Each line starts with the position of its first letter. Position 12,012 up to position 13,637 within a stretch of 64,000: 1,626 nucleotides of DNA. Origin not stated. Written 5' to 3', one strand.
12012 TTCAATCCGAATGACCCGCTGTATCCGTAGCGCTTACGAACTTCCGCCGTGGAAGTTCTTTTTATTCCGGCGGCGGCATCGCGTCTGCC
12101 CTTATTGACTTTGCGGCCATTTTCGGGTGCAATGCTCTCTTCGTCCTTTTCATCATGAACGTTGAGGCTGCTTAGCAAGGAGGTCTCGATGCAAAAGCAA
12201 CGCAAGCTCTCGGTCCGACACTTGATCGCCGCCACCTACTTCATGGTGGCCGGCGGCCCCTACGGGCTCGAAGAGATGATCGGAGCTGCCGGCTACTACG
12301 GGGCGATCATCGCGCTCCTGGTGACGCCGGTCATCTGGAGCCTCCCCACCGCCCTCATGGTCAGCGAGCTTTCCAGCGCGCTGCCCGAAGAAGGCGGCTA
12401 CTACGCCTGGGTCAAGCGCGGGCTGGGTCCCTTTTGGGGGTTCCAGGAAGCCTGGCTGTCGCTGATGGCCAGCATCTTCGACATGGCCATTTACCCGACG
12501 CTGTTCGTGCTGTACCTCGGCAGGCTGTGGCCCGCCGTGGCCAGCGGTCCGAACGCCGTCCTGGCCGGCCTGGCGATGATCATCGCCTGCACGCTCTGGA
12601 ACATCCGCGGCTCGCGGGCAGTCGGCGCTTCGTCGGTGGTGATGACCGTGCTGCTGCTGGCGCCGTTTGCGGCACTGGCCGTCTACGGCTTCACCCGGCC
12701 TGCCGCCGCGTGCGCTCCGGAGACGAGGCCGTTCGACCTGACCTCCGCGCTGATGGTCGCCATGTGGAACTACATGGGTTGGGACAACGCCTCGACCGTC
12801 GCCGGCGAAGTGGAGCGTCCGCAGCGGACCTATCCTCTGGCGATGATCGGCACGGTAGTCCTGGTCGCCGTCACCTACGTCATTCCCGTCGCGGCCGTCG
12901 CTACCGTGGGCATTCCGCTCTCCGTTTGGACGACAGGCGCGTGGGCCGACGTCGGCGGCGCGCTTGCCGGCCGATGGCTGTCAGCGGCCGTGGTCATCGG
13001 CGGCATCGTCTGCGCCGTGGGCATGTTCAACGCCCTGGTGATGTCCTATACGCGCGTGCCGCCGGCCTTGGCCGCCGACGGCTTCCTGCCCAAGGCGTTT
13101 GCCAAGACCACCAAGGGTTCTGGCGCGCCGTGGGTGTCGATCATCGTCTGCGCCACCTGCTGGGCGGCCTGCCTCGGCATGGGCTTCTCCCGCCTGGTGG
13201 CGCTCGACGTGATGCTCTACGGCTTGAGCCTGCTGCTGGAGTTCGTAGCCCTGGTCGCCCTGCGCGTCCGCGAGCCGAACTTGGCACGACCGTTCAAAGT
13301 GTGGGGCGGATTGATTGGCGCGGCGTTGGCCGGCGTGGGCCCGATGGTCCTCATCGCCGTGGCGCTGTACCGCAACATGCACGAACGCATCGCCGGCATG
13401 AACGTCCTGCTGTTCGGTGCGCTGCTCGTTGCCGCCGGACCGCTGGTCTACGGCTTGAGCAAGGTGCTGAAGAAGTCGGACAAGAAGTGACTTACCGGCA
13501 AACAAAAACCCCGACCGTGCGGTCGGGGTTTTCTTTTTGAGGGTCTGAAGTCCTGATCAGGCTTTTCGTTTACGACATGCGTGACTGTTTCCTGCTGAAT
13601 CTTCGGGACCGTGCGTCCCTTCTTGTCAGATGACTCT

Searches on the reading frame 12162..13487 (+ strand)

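Call 59: search_protein_families(library=pfam, proteins=[window:12162-13487:+], max_evalue=0.0001)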
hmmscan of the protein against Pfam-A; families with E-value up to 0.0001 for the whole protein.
window:12162-13487:+ (442 aa): 2 families
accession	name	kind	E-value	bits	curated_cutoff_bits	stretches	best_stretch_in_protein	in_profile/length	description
PF13520.12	AA_permease_2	-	5.1e-44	151.3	27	1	25-399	6-406/427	Amino acid permease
PF00324.27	AA_permease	-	1.8e-20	73.6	24.6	1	38-359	21-369/470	Amino acid permease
